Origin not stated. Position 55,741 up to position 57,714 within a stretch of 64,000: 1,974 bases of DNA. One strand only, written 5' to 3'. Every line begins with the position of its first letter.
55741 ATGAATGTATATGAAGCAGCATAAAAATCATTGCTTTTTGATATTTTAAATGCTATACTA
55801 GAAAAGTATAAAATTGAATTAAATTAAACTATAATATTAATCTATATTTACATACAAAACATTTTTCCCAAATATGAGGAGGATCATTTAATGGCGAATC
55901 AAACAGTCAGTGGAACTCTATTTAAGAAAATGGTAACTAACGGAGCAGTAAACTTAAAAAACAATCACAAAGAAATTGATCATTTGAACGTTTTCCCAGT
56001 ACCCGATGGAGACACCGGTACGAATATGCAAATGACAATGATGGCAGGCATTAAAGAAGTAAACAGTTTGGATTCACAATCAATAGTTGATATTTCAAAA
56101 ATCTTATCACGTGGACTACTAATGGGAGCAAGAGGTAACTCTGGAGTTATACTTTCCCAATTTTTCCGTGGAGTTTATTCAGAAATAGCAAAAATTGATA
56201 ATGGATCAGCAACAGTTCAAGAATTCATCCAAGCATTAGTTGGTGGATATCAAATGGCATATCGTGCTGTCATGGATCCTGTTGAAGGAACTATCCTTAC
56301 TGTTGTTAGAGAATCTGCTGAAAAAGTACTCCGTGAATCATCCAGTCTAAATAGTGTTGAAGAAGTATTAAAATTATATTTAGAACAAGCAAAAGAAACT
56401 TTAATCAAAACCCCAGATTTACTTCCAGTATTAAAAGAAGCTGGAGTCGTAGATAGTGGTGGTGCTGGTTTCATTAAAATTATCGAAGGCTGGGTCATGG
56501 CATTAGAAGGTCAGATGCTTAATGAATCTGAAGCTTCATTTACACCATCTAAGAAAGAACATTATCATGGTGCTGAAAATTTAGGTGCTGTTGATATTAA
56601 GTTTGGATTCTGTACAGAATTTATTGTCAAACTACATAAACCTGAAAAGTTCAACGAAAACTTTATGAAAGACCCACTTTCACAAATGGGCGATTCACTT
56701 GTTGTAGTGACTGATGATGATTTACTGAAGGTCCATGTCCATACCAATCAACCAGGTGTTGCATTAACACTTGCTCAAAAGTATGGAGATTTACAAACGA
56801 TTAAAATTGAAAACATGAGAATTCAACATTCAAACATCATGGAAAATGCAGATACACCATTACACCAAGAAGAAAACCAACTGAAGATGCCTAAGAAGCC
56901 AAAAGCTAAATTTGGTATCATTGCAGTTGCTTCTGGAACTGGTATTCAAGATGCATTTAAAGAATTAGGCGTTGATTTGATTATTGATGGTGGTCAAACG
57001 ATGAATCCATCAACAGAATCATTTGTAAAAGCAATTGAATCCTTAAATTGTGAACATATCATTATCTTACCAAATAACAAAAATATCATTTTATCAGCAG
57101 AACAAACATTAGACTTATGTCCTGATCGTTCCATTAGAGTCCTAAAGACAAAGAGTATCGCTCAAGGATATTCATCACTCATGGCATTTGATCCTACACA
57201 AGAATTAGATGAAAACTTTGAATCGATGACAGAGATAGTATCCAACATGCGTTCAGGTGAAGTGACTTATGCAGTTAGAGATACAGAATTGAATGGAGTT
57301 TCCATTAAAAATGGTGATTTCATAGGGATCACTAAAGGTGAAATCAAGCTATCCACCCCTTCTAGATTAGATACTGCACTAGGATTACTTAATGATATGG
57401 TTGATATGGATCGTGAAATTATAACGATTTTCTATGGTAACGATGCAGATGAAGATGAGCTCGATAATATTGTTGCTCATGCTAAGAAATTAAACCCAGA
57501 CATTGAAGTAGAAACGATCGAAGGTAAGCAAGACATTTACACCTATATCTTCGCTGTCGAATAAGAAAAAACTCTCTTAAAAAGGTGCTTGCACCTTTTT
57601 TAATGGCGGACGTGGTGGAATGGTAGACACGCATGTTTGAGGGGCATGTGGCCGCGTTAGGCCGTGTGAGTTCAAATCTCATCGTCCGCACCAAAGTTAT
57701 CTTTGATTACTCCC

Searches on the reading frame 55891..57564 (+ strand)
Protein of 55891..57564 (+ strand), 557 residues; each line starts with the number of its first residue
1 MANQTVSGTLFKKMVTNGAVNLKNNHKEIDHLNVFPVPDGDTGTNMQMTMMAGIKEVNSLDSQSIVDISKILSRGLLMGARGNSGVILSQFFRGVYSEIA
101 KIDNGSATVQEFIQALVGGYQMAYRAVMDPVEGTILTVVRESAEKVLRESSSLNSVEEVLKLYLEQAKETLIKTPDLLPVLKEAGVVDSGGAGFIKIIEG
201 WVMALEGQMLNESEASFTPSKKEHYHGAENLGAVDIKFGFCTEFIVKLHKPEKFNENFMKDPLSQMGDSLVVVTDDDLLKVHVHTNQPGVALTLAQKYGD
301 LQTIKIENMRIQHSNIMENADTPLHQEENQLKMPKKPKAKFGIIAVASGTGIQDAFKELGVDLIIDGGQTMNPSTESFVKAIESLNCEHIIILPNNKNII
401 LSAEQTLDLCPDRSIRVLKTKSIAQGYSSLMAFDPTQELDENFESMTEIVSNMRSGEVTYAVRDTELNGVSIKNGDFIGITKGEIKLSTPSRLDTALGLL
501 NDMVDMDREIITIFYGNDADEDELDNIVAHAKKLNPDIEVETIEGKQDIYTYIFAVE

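Call 8: search_protein_families(library=pfam, proteins=[window:55891-57564:+], max_evalue=0.01)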
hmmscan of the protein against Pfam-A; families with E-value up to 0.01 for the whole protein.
window:55891-57564:+ (557 aa): 3 families
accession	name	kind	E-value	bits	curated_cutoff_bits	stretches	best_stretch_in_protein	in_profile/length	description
PF13684.11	FakA-like_C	-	1.5e-80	270.1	23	1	342-557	1-216/216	Fatty acid kinase subunit A-like, C-terminal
PF02734.22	Dak2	-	4.2e-40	137.9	27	1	36-201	1-172/174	DAK2 domain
PF21645.3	FakA-like_M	-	5.3e-31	106.7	24.9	1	237-315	1-79/80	Fatty acid kinase subunit A-like, middle domain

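Call 9: search_protein_families(library=ncbifam, proteins=[window:55891-57564:+], max_evalue=0.01)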
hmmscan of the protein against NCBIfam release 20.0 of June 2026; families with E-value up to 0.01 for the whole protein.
window:55891-57564:+ (557 aa): 3 families
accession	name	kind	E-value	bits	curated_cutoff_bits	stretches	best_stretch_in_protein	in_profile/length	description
TIGR03599.1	YloV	subfamily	6.8e-195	648.6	396.1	1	11-557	1-530/530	DAK2 domain fusion protein YloV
NF038248.1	FakA_VfrB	equivalog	6.9e-170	566.1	975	1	5-557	2-549/549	fatty acid kinase catalytic subunit FakA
TIGR02365.1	dha_L_ycgS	equivalog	1.1e-07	31.8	138.3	1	13-168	3-160/196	dihydroxyacetone kinase subunit DhaL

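Call 59: list_cluster_members(proteins=[window:55891-57561:+, window:52133-53146:+, window:47712-48428:+, window:54128-54754:+, window:38115-38624:+])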
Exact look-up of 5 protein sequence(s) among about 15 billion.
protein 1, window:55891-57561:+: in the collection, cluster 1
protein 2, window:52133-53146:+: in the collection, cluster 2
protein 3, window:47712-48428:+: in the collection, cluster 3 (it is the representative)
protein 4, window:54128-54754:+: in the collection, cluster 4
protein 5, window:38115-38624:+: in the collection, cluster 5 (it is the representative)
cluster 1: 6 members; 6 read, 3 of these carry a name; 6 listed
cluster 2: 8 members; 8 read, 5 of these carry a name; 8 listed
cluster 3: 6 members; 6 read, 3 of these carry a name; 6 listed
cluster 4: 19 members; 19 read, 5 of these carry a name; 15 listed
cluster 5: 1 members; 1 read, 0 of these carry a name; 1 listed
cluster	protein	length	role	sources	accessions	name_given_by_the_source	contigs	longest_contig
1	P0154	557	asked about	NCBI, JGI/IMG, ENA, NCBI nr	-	-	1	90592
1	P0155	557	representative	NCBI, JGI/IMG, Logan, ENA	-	DAK2 domain fusion protein YloV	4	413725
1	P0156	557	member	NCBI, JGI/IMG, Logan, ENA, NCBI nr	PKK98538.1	MAG: hypothetical protein CVV57_06290 [Tenericutes bacterium HGW-Tenericutes-2] | hypothetical protein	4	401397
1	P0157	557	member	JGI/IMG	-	uncharacterized protein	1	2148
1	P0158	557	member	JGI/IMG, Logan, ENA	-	-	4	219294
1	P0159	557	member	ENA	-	-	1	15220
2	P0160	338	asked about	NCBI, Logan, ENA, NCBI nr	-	-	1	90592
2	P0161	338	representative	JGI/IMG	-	-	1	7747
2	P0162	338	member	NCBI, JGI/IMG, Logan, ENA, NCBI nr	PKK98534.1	MAG: 23S rRNA (adenine(2503)-C(2))-methyltransferase RlmN [Tenericutes bacterium ... | 23S rRNA (adenine2503-C2)-methyltransferase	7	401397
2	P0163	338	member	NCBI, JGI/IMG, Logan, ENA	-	23S rRNA (adenine2503-C2)-methyltransferase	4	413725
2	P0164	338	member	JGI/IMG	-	23S rRNA (adenine2503-C2)-methyltransferase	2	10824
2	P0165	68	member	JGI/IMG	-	23S rRNA (adenine2503-C2)-methyltransferase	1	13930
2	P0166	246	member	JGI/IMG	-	23S rRNA (adenine2503-C2)-methyltransferase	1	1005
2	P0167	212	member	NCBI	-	-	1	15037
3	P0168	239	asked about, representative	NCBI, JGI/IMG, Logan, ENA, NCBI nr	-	-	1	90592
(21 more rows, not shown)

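Call 60: find_encoding_contigs(protein=P0156, flank=10000, max_places=3)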
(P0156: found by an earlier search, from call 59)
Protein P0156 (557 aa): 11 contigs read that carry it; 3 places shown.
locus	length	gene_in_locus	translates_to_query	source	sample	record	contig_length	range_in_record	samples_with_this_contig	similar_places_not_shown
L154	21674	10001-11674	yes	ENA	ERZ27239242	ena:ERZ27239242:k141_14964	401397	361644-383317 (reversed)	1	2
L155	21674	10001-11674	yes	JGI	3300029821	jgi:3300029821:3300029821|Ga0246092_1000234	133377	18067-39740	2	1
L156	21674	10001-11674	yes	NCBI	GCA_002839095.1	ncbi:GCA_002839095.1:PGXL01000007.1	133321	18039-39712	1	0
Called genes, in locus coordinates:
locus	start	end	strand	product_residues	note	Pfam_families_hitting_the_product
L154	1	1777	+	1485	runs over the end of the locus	PF02811:PHP, PF00929:RNase_T, PF13482:RNase_H_2 (weak), PF02811:PHP, PF07733:DNA_pol3_alpha, PF17657:DNA_pol3_finger, PF14579:HHH_6, PF12836:HHH_3 (weak)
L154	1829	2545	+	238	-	PF12811:BaxI_1, PF01027:Bax1-I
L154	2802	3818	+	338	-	PF02912:Phe_tRNA-synt_N, PF01409:tRNA-synt_2d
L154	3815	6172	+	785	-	PF01588:tRNA_bind, PF03483:B3_4, PF03484:B5, PF17759:tRNA_synthFbeta, PF03147:FDX-ACB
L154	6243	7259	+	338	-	PF21016:RlmN_N, PF04055:Radical_SAM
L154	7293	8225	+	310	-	PF03193:RsgA_GTPase, PF01926:MMR_HSR1 (weak)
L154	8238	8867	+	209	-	PF00834:Ribul_P_3_epim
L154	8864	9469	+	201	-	PF04263:TPK_catalytic, PF04265:TPK_B1_binding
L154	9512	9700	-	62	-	PF00830:Ribosomal_L28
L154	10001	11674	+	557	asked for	PF02734:Dak2, PF21645:FakA-like_M, PF13684:FakA-like_C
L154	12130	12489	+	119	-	PF09851:SHOCT (faint)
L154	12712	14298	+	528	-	PF01381:HTH_3, PF13560:HTH_31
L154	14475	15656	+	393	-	PF02417:Chromate_transp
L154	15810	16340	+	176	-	PF04167:DUF402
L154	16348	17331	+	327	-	PF06081:ArAE_1, PF11728:ArAE_1_C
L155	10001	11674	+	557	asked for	PF02734:Dak2, PF21645:FakA-like_M, PF13684:FakA-like_C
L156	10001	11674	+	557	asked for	PF02734:Dak2, PF21645:FakA-like_M, PF13684:FakA-like_C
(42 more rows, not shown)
